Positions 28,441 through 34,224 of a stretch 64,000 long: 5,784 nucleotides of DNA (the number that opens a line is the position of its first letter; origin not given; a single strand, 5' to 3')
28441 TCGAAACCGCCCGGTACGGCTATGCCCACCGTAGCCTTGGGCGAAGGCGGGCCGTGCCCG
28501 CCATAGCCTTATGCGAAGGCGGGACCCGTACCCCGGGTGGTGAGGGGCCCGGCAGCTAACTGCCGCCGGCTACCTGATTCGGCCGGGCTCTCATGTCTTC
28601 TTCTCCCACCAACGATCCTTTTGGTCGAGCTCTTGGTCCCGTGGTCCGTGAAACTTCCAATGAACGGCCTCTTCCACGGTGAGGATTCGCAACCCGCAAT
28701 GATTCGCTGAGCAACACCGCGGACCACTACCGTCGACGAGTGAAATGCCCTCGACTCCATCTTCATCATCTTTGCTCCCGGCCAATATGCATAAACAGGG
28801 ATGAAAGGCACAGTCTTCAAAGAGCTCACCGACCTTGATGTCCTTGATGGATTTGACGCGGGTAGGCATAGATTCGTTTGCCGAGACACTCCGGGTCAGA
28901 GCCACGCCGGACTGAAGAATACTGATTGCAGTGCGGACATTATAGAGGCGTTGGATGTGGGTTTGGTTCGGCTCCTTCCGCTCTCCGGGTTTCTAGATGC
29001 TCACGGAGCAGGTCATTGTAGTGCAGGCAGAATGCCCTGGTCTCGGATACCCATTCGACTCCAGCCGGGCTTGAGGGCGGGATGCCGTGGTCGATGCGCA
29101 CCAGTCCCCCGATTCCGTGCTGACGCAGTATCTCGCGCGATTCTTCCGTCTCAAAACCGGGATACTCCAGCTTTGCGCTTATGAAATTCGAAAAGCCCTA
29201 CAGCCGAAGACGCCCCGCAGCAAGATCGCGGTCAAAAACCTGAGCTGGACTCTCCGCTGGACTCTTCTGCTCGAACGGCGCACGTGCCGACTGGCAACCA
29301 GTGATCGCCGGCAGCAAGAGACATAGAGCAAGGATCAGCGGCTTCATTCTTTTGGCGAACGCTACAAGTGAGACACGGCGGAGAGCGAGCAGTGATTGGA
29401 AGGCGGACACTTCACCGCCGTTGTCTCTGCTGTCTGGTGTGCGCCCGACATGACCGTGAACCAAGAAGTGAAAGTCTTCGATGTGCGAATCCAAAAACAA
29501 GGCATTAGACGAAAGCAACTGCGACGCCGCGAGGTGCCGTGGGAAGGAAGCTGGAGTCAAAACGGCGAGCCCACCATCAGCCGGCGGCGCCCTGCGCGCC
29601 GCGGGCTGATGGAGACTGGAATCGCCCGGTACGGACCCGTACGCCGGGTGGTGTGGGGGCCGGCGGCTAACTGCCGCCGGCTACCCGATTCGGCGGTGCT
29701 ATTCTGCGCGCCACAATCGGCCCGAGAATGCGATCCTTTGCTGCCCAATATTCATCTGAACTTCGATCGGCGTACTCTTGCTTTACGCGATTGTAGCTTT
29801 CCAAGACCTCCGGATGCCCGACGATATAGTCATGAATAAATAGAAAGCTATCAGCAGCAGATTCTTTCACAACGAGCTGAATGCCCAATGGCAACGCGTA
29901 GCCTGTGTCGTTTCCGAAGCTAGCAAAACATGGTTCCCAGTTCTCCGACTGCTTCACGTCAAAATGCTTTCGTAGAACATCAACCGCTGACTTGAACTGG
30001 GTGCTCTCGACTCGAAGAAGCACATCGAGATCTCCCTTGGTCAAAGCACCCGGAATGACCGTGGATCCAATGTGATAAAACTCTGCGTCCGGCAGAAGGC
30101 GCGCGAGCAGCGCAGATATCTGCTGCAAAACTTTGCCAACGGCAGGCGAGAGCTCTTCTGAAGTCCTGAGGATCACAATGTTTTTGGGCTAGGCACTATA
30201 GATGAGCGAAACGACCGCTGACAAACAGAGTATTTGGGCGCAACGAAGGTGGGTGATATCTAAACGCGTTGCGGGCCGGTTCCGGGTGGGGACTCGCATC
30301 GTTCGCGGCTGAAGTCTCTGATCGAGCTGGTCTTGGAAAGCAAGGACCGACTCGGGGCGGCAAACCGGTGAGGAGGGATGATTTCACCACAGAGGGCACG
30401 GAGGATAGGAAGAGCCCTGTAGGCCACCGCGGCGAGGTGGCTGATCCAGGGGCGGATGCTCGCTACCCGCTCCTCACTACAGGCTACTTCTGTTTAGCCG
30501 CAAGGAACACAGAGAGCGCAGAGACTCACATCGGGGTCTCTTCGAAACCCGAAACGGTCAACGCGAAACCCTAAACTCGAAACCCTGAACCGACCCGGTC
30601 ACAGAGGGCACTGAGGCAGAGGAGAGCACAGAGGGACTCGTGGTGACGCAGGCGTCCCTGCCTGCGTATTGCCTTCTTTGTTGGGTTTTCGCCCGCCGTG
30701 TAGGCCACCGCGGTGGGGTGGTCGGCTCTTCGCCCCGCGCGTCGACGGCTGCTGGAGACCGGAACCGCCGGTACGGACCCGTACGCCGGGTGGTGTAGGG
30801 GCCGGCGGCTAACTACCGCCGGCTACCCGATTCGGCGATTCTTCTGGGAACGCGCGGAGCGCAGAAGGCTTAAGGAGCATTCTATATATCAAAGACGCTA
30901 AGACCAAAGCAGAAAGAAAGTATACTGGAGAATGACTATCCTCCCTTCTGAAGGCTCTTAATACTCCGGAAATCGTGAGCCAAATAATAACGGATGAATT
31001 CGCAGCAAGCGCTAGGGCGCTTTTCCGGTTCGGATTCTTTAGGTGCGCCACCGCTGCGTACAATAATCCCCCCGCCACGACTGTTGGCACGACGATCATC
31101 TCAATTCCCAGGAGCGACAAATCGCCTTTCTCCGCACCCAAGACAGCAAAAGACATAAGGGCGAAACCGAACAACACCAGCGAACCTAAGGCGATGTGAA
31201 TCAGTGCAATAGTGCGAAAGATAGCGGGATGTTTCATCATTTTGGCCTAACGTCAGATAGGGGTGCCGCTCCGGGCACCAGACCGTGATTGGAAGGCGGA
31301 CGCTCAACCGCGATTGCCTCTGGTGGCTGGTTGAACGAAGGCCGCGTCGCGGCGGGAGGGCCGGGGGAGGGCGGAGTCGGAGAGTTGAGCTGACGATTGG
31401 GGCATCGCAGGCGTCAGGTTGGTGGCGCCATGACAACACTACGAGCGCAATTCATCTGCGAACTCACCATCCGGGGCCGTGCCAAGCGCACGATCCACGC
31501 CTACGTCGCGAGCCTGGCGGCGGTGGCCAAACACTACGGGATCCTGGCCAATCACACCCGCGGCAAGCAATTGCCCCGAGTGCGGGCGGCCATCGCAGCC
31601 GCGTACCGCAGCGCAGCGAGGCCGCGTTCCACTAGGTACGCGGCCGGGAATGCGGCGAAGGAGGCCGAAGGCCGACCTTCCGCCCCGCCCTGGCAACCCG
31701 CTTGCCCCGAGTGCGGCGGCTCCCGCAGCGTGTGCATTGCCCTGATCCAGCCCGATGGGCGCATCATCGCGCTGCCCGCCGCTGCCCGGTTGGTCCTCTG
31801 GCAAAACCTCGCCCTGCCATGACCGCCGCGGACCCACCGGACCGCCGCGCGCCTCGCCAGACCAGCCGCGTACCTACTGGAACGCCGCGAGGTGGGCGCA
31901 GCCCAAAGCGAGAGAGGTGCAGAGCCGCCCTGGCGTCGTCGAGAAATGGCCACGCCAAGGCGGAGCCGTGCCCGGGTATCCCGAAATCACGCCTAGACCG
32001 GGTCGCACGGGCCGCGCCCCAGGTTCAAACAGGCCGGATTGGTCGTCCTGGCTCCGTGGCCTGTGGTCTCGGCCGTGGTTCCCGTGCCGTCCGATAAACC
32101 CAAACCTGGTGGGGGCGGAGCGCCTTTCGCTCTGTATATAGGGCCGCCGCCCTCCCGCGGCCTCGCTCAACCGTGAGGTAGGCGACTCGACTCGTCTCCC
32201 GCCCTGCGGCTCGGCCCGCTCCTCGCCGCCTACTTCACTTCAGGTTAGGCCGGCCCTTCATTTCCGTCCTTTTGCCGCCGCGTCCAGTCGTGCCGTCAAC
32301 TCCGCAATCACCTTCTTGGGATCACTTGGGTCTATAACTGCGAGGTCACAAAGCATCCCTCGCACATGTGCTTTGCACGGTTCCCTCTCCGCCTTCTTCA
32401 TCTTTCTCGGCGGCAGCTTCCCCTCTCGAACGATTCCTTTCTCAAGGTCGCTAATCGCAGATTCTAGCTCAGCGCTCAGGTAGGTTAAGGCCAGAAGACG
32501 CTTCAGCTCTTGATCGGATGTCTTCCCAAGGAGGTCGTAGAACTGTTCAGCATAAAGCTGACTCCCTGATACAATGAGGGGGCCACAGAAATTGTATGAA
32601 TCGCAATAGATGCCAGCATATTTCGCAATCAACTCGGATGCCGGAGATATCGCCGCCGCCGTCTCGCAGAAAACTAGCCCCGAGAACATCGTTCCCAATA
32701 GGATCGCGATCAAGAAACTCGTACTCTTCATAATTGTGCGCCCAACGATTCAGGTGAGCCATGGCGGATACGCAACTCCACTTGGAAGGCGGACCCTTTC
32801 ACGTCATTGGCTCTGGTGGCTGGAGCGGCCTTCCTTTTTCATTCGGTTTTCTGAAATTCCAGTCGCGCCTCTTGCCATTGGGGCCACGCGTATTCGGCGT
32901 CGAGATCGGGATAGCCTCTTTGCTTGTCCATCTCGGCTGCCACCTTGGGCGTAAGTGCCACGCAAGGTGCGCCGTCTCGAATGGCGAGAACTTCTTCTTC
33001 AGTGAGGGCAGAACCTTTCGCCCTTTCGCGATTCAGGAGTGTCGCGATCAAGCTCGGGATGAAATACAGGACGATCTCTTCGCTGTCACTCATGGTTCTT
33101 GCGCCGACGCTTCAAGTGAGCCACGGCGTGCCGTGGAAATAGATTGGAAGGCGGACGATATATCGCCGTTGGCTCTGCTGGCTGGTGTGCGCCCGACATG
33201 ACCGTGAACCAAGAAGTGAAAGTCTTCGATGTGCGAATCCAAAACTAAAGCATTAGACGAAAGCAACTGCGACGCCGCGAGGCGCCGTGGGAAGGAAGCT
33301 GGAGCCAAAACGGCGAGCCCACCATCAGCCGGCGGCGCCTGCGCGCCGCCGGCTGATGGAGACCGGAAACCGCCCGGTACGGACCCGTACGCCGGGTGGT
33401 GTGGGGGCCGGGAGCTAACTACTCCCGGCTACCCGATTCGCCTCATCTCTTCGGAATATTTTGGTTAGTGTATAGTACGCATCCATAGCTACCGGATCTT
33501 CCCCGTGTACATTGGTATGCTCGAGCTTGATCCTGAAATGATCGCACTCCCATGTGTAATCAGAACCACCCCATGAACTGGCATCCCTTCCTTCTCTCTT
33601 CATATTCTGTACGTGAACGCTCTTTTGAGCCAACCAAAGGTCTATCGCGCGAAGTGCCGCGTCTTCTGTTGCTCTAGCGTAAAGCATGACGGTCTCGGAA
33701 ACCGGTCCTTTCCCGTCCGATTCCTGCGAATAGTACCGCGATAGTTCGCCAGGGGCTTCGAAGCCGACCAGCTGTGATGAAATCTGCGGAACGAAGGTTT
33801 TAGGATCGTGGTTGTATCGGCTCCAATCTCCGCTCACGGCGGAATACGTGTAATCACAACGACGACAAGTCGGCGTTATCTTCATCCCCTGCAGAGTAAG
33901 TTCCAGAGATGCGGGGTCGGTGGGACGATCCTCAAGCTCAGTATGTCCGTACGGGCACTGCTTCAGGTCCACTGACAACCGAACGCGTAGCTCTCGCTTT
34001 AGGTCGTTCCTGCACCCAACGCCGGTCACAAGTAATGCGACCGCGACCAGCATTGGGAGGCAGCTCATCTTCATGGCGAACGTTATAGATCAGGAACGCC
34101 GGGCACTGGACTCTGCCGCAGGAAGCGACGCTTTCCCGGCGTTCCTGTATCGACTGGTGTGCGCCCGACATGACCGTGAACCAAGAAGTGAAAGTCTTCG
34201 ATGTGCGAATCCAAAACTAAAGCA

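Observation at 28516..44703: Previously unannotatable ~16-kb sedentary chromosomal integron in a high-GC, Verrucomicrobia-like chromosome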

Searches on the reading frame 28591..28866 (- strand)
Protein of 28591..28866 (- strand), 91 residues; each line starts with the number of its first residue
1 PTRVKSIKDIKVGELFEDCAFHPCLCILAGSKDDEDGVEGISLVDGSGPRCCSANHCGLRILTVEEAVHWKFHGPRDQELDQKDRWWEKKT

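Call 19: search_protein_families(library=pfam, proteins=[window:28591-28866:-], max_evalue=0.1)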
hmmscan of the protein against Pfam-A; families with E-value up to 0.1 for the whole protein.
window:28591-28866:- (91 aa): 0 families

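Call 50: search_protein_families(library=padloc, proteins=[window:28591-28866:-], max_evalue=0.01)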
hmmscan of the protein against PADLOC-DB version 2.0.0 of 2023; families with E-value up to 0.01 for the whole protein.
window:28591-28866:- (91 aa): 0 families

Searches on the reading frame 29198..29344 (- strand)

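Call 19: search_protein_families(library=pfam, proteins=[window:29198-29344:-], max_evalue=0.1)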
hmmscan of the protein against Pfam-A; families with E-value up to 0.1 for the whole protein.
window:29198-29344:- (48 aa): 1 family
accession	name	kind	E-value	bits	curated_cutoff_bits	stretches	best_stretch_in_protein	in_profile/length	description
PF07142.17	DUF1388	-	0.074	13.3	25.9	0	20-31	10-21/28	Repeat of unknown function (DUF1388)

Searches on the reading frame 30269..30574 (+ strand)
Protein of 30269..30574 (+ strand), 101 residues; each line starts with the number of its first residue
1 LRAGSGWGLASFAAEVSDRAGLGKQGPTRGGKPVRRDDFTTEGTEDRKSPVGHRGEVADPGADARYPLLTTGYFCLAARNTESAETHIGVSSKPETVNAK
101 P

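Call 87: search_protein_families(library=pfam, proteins=[window:30269-30574:+], max_evalue=0.1)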
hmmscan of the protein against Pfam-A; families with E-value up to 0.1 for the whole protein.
window:30269-30574:+ (101 aa): 0 families

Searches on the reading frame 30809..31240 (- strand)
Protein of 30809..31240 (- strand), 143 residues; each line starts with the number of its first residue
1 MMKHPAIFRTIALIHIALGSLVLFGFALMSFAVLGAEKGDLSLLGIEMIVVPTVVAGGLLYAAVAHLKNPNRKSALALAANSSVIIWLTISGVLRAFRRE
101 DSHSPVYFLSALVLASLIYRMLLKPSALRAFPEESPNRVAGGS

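Call 19: search_protein_families(library=pfam, proteins=[window:30809-31240:-], max_evalue=0.1)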
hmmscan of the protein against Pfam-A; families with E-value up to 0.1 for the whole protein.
window:30809-31240:- (143 aa): 2 families
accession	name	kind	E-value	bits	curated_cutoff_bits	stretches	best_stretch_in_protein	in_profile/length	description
PF09843.14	DUF2070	-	0.00082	18.2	30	1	16-122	16-122/561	Predicted membrane protein (DUF2070)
PF16951.10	MaAIMP_sms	-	0.018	15.2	26.2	1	47-75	8-36/60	Putative methionine and alanine importer, small subunit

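Call 50: search_protein_families(library=padloc, proteins=[window:30809-31240:-], max_evalue=0.01)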
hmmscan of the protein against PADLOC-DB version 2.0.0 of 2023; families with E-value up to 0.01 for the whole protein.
window:30809-31240:- (143 aa): 0 families

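Call 66: search_protein_families(library=ncbifam, proteins=[window:30809-31240:-], max_evalue=0.01)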
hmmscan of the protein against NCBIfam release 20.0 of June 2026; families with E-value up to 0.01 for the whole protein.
window:30809-31240:- (143 aa): 1 family
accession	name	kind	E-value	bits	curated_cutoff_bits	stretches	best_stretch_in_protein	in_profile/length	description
NF007927.0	PRK10642.1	equivalog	0.00022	20.2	544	1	16-136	328-451/500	glycine betaine/L-proline transporter ProP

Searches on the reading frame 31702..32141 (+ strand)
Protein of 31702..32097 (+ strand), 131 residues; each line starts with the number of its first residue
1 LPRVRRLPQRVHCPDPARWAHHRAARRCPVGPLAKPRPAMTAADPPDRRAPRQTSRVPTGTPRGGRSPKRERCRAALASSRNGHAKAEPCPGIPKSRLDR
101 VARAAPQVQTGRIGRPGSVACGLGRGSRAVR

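Call 87: search_protein_families(library=pfam, proteins=[window:31702-32097:+, window:31755-32141:+], max_evalue=0.1)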
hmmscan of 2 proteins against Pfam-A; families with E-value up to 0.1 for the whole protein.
window:31702-32097:+ (131 aa): 0 families

window:31755-32141:+ (128 aa): 0 families

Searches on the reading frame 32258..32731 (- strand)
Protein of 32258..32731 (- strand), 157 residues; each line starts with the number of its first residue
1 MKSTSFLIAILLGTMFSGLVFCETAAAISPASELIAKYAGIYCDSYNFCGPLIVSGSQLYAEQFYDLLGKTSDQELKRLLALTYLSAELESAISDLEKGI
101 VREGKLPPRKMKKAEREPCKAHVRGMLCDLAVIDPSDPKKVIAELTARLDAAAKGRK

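Call 18: search_protein_families(library=pfam, proteins=[window:32258-32731:-], max_evalue=0.1)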
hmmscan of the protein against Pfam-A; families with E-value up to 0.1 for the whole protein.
window:32258-32731:- (157 aa): 0 families

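Call 43: search_protein_families(library=padloc, proteins=[window:32258-32731:-], max_evalue=0.01)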
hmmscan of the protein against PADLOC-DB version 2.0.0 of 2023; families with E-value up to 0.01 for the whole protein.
window:32258-32731:- (157 aa): 0 families

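Call 66: search_protein_families(library=ncbifam, proteins=[window:32258-32731:-], max_evalue=0.01)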
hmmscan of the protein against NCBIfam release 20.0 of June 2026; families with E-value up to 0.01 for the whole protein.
window:32258-32731:- (157 aa): 0 families

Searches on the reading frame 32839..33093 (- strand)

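Call 18: search_protein_families(library=pfam, proteins=[window:32839-33093:-], max_evalue=0.1)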
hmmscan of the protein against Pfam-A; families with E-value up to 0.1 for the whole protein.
window:32839-33093:- (84 aa): 1 family
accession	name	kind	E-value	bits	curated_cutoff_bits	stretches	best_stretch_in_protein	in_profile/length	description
PF14373.11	Imm_superinfect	-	0.092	13.1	27.9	0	9-26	1-18/42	Superinfection immunity protein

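Call 43: search_protein_families(library=padloc, proteins=[window:32839-33093:-], max_evalue=0.01)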
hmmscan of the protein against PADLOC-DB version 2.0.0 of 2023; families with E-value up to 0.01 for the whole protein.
window:32839-33093:- (84 aa): 0 families

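Call 66: search_protein_families(library=ncbifam, proteins=[window:32839-33093:-], max_evalue=0.01)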
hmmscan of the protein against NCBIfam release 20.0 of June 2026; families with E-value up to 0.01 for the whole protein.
window:32839-33093:- (84 aa): 0 families

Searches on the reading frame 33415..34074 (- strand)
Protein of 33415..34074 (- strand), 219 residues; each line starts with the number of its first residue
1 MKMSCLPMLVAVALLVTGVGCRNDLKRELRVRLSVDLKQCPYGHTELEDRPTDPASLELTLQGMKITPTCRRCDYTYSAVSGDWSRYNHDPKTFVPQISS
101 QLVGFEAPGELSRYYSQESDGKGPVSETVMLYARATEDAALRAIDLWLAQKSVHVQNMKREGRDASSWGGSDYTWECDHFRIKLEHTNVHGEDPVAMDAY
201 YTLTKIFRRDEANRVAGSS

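Call 18: search_protein_families(library=pfam, proteins=[window:33415-34074:-], max_evalue=0.1)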
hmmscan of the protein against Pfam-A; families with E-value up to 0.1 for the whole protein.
window:33415-34074:- (219 aa): 1 family
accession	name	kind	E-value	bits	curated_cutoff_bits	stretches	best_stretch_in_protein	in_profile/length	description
PF13518.12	HTH_28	-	0.044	14.3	25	0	57-89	6-38/52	Helix-turn-helix domain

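Call 43: search_protein_families(library=padloc, proteins=[window:33415-34074:-], max_evalue=0.01)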
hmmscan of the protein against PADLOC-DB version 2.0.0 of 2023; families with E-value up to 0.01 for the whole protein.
window:33415-34074:- (219 aa): 0 families

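Call 65: find_encoding_contigs(protein=window:33415-34074:-, flank=2000, max_places=3)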
Protein window:33415-34074:- (219 aa): no gene with exactly this product is on record in the collection.

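Call 66: search_protein_families(library=ncbifam, proteins=[window:33415-34074:-], max_evalue=0.01)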
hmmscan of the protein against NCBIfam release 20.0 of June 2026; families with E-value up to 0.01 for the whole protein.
window:33415-34074:- (219 aa): 0 families
